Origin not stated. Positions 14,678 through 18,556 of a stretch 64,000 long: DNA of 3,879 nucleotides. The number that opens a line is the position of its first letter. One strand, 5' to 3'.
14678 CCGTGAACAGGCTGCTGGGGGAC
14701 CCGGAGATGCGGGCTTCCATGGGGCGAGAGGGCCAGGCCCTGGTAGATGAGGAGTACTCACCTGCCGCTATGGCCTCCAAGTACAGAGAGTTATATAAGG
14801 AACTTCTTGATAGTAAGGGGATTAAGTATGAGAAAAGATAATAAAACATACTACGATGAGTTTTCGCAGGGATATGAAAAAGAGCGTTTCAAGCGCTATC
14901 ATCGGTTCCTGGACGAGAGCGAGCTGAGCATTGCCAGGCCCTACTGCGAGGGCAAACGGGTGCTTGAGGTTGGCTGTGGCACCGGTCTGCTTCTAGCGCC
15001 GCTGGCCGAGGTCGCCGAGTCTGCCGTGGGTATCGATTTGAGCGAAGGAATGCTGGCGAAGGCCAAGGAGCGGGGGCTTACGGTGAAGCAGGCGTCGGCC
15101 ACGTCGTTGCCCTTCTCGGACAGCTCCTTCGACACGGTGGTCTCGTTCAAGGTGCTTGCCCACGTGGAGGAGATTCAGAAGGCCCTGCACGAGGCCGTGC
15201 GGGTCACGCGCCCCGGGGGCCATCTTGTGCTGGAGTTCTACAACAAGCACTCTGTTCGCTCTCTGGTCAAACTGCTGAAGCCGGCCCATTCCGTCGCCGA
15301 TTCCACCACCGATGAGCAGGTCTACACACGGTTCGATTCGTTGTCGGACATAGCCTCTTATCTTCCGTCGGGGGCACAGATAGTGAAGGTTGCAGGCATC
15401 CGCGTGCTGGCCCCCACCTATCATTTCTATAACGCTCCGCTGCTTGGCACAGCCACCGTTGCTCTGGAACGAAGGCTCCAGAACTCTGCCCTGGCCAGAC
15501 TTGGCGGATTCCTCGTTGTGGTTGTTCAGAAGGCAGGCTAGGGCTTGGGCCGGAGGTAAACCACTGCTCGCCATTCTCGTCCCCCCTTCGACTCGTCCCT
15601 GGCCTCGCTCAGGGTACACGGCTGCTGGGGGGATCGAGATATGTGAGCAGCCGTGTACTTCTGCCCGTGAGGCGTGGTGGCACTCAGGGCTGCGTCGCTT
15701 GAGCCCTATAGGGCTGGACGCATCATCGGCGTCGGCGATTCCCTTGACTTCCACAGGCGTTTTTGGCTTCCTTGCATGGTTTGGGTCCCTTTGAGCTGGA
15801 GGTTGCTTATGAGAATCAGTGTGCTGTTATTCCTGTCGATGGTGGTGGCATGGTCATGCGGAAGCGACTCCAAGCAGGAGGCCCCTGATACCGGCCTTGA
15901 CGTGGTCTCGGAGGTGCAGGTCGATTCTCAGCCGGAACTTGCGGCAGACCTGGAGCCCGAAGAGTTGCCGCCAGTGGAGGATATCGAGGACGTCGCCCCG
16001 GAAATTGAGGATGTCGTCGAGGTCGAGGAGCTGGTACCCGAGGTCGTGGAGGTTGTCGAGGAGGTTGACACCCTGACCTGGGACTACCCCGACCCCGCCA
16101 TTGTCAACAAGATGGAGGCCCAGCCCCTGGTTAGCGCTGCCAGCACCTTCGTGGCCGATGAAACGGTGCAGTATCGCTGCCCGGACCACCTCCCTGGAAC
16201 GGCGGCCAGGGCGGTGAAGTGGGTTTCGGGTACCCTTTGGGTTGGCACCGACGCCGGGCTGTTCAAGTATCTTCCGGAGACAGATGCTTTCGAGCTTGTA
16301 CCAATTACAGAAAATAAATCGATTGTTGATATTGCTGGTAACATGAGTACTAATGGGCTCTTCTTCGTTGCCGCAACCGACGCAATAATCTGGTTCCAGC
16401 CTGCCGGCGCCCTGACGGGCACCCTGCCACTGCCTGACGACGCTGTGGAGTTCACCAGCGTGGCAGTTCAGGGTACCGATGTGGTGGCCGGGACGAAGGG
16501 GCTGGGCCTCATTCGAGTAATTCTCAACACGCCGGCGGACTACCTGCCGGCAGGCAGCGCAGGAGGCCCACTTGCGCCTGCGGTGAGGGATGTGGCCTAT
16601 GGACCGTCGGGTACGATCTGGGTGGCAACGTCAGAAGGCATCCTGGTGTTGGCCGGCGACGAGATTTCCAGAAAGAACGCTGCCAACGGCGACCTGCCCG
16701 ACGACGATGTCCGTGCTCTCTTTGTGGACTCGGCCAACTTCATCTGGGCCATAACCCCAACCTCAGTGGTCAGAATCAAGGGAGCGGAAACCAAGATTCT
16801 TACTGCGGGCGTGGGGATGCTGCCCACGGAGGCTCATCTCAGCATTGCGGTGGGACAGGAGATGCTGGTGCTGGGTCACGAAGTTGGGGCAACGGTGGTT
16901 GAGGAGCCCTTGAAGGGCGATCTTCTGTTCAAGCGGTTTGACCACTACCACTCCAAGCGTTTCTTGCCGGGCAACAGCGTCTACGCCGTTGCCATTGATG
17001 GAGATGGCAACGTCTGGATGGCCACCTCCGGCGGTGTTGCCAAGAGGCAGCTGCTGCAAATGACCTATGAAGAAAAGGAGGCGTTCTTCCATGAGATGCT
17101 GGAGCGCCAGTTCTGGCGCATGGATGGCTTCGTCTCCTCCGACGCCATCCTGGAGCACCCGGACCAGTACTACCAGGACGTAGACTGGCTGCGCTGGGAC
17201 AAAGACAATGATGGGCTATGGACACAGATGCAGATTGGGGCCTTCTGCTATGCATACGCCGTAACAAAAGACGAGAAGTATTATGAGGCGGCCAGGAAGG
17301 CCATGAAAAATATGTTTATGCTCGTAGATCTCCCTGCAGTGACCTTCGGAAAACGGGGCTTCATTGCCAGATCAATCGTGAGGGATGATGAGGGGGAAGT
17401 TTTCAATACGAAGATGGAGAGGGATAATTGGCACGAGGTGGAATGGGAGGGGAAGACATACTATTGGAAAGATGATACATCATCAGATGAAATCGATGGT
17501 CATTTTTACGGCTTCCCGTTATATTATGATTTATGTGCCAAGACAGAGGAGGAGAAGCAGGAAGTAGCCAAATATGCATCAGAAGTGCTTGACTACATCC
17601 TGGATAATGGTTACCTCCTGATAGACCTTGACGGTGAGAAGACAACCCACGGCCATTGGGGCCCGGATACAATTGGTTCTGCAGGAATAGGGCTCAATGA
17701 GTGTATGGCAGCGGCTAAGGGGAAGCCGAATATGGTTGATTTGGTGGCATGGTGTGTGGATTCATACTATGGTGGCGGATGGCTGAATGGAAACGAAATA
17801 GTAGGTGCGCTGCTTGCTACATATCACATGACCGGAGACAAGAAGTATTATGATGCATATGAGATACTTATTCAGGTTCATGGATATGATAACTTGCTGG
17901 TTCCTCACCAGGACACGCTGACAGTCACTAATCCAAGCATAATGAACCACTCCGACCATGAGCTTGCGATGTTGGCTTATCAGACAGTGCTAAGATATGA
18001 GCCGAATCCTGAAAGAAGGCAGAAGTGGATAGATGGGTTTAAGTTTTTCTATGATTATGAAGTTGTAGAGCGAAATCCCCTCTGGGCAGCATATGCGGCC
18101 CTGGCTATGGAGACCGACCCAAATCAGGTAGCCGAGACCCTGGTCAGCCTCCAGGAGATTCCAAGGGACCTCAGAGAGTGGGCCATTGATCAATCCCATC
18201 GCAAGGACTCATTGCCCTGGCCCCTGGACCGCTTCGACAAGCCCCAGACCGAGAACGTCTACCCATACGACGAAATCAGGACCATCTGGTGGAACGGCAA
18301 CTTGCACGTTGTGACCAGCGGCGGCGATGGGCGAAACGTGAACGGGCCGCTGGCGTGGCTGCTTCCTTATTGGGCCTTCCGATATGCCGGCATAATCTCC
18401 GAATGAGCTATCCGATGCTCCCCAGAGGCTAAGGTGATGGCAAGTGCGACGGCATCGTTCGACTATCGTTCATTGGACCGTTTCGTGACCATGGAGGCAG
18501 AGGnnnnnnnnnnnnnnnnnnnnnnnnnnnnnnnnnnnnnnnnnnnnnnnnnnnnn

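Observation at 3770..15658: Conserved 45-bp palindromic element with covarying stems (two copies)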

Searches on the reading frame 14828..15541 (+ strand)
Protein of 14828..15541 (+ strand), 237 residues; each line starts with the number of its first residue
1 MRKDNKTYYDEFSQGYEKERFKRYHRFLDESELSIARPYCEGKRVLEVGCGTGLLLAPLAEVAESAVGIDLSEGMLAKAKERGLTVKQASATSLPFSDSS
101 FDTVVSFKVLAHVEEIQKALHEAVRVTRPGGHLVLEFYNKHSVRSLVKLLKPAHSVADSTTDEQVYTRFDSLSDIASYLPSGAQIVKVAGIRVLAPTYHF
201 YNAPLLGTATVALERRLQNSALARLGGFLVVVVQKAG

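Call 15: search_protein_families(library=pfam, proteins=[window:14828-15541:+], max_evalue=0.001)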
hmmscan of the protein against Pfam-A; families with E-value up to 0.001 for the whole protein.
window:14828-15541:+ (237 aa): 13 families
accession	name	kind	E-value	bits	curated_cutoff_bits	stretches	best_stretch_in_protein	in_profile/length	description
PF08241.18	Methyltransf_11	-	1.2e-26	93.6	21.2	1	46-135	1-95/95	Methyltransferase domain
PF13649.12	Methyltransf_25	-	4.1e-23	82.3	27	1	45-131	1-97/97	Methyltransferase domain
PF13847.12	Methyltransf_31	-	3.8e-20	72.5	27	1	42-145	4-114/145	Methyltransferase domain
PF08242.18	Methyltransf_12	-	5.4e-17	62.8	30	1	46-133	1-98/98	Methyltransferase domain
PF13489.12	Methyltransf_23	-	5.8e-17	62.3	27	1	40-145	21-124/164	Methyltransferase domain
PF01209.24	Ubie_methyltran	-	3.2e-12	46.7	20.1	1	40-138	46-155/233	ubiE/COQ5 methyltransferase family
PF07021.18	MetW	-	7.6e-11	42.4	21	1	37-128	9-103/193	Methionine biosynthesis protein MetW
PF08003.17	Methyltransf_9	-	9.4e-06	25.2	23.8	1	41-137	115-219/315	Protein of unknown function (DUF1698)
PF02353.26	CMAS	-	4.4e-05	23.4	27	1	41-142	62-171/273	Mycolic acid cyclopropane synthetase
PF05401.17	NodS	-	9.7e-05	22.7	24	1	34-135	36-144/201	Nodulation protein S (NodS)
PF01135.25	PCMT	-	0.00062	20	20.3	1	41-88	73-122/210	Protein-L-isoaspartate(D-aspartate) O-methyltransferase (PCMT)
PF05148.21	Methyltransf_8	-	0.00076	19.9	27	0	44-135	75-156/219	Hypothetical methyltransferase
PF20922.3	Anamorsin_N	-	0.00094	19.4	27.1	0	95-137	46-89/163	Anamorsin, N-terminal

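Call 16: find_encoding_contigs(protein=window:14828-15541:+, flank=10000, max_places=10)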
Protein window:14828-15541:+ (237 aa): 3 contigs read that carry it; 2 places shown.
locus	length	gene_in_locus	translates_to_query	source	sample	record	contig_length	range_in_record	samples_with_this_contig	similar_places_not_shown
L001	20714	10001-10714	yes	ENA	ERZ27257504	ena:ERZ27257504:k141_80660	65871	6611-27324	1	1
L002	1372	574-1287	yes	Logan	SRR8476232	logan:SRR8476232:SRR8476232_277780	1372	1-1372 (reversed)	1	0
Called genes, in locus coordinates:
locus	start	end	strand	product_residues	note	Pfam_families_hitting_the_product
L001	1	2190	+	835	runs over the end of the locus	-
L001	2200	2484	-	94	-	PF02518:HATPase_c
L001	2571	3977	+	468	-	PF01225:Mur_ligase, PF08245:Mur_ligase_M, PF02875:Mur_ligase_C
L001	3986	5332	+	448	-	PF21799:MurD-like_N, PF08245:Mur_ligase_M, PF02875:Mur_ligase_C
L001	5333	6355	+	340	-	PF02912:Phe_tRNA-synt_N, PF01409:tRNA-synt_2d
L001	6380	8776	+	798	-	PF01588:tRNA_bind, PF03483:B3_4, PF03484:B5, PF17759:tRNA_synthFbeta, PF03147:FDX-ACB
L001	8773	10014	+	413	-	PF13439:Glyco_transf_4 (weak), PF00534:Glycos_transf_1, PF13692:Glyco_trans_1_4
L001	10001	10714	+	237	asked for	PF01209:Ubie_methyltran, PF13489:Methyltransf_23, PF07021:MetW, PF08003:Methyltransf_9 (weak), PF13649:Methyltransf_25, PF13847:Methyltransf_31, PF08241:Methyltransf_11, PF08242:Methyltransf_12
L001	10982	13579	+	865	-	PF07494:Reg_prop (faint)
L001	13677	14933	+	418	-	PF01979:Amidohydro_1, PF07969:Amidohydro_3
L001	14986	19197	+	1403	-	PF00989:PAS, PF13426:PAS_9, PF00989:PAS, PF08447:PAS_3, PF08448:PAS_4, PF13426:PAS_9, PF08448:PAS_4, PF00512:HisKA, +4 more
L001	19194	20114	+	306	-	PF00072:Response_reg, PF00990:GGDEF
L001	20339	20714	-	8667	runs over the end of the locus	-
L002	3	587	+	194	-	?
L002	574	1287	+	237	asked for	PF01209:Ubie_methyltran, PF13489:Methyltransf_23, PF07021:MetW, PF08003:Methyltransf_9 (weak), PF13649:Methyltransf_25, PF13847:Methyltransf_31, PF08241:Methyltransf_11, PF08242:Methyltransf_12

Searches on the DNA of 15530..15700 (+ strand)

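Call 53: search_rna_families(source=window, start=15530, end=15700, threshold=evalue, max_evalue=10)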
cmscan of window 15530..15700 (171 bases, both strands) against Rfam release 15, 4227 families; matches with E-value up to 10: 5.
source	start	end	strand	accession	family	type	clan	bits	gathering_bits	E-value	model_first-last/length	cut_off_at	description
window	15562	15652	+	RF01038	mir-1307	Gene; miRNA;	-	16.2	69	1.4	1-90/90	no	mir-1307 microRNA precursor family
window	15574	15640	+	RF03970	mir-2766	Gene; miRNA;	-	14.1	60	1.8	1-68/68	no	mir-2766 microRNA precursor family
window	15537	15603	+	RF00942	mir-1224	Gene; miRNA;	-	13.6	105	7.6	1-86/86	no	mir-1224 microRNA precursor family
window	15644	15700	+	RF02246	Six3os1_1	Gene; lncRNA;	-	12.4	50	0.99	1-62/87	3'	Six3os1 conserved region 1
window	15682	15700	-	RF01133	sR3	Gene; snRNA; snoRNA; CD-box;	-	8.6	41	4.4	37-55/55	5'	Small nucleolar RNA sR3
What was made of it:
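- Tried and rejected: At E up to 10 on copy 2, only meaningless microRNA and lncRNA noise appeared (call 53).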

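Call 82: search_dna_similar(query=window:15557-15658:+, collection=plasmids, mode=distant, max_evalue=0.01, max_rows=10)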
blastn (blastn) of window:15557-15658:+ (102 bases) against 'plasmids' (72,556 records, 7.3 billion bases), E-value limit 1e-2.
No match.

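Call 83: search_dna_similar(query=window:15557-15658:+, collection=phages, mode=distant, max_evalue=0.01, max_rows=10)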
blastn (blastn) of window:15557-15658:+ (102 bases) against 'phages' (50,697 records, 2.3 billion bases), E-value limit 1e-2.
No match.
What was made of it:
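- There is no match in plasmids or phages (calls 82, 83).
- Tried and rejected: Plasmid and phage searches gave no match (calls 82, 83).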

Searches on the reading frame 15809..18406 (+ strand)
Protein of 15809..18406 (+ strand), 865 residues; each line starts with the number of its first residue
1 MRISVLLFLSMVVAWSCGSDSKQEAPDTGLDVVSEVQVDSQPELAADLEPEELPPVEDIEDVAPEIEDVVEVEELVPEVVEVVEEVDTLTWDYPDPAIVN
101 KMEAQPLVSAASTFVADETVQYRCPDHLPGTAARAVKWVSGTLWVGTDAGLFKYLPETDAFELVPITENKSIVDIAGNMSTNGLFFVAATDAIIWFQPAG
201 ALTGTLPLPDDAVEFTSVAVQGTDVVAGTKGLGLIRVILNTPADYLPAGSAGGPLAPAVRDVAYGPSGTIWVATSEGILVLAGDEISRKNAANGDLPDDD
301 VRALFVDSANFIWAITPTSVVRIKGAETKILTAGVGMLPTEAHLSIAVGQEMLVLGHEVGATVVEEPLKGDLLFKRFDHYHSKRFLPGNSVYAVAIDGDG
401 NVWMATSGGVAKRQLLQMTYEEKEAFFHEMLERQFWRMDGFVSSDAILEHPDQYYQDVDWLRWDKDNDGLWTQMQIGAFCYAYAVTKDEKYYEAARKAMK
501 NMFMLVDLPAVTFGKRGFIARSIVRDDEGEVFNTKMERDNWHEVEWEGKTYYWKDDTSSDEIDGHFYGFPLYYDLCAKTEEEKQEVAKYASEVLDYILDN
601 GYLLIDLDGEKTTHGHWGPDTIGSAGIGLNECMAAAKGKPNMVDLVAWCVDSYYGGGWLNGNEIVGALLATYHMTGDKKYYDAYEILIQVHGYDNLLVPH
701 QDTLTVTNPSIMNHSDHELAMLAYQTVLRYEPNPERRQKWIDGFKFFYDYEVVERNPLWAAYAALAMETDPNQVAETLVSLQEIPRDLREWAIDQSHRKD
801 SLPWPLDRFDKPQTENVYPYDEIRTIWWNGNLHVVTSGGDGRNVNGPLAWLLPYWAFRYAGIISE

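Call 17: find_homologous_proteins(query=window:15809-18406:+, max_evalue=1e-10)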
Query window:15809-18406:+ (865 aa): 142 proteins with E <= 1e-10 among 8000 candidates; the best 120 are listed.
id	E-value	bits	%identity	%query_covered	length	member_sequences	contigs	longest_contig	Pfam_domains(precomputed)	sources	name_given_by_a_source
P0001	0.0e+0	2020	100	100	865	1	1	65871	PF07494.18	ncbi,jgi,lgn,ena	-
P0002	0.0e+0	1342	65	100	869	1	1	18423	-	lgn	-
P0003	0.0e+0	1327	65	100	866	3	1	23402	-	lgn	-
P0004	1.9e-296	1004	53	100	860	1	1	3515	PF07494.18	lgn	-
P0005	9.2e-246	836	47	99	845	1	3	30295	PF07494.18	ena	-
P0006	7.4e-245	833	49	93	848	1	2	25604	PF07494.18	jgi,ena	jgi:hypothetical protein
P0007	2.7e-242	825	47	100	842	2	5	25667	PF07494.18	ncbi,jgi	jgi:hypothetical protein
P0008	3.1e-241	821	48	89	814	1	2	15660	PF07494.18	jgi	-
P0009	4.2e-241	821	45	100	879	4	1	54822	PF07494.18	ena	-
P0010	3.3e-240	818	48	92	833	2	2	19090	PF07494.18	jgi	-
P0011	3.6e-240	818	50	91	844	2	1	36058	PF07494.18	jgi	jgi:hypothetical protein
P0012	8.2e-240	817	48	93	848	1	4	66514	PF07494.18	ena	-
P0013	7.6e-239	813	49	89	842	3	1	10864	-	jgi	jgi:hypothetical protein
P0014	9.5e-235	800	46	100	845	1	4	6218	PF07494.18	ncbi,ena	-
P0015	6.5e-234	797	49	91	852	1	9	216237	PF07494.18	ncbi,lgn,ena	-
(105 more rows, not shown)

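Call 21: find_encoding_contigs(protein=P0002, flank=10000, max_places=3)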
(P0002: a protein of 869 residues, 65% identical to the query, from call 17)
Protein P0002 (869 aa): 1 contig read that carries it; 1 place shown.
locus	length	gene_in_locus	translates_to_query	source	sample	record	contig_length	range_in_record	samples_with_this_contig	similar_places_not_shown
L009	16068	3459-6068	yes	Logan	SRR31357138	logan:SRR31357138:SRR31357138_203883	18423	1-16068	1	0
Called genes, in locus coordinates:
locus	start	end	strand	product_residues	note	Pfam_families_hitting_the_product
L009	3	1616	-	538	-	?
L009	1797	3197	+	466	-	PF02543:Carbam_trans_N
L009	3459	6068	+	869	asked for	-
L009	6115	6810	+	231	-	-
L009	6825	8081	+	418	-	PF01979:Amidohydro_1, PF07969:Amidohydro_3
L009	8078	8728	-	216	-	PF00702:Hydrolase, PF12710:HAD, PF13419:HAD_2, PF13242:Hydrolase_like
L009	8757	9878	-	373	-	PF04294:VanW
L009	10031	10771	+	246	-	PF00149:Metallophos, PF12850:Metallophos_2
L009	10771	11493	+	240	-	-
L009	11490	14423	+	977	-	PF04151:PPC (faint)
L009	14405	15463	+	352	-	-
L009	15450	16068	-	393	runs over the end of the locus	PF08544:GHMP_kinases_C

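Call 22: find_encoding_contigs(protein=P0003, flank=10000, max_places=3)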
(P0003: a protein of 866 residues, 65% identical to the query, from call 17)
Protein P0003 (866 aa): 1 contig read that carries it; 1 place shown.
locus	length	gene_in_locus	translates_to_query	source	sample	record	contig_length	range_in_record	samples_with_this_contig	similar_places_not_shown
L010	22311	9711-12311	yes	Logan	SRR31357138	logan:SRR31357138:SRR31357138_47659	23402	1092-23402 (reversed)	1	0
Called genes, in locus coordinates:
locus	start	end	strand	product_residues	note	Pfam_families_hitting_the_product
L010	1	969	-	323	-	?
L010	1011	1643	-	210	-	PF09335:VTT_dom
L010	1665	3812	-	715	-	PF07690:MFS_1 (weak), PF13347:MFS_2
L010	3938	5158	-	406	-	-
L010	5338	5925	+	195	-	-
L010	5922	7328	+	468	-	-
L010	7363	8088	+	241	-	-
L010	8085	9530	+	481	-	-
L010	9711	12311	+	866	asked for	-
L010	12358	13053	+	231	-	-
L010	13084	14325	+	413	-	PF01979:Amidohydro_1, PF07969:Amidohydro_3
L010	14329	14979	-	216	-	PF00702:Hydrolase, PF12710:HAD, PF13419:HAD_2, PF13242:Hydrolase_like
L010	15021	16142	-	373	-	PF04294:VanW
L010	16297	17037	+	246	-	PF00149:Metallophos, PF12850:Metallophos_2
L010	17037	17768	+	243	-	-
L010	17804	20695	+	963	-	PF04151:PPC (faint), PF00526:Dicty_CTDC (weak)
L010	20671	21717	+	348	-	-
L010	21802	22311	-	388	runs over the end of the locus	PF00288:GHMP_kinases_N (faint), PF08544:GHMP_kinases_C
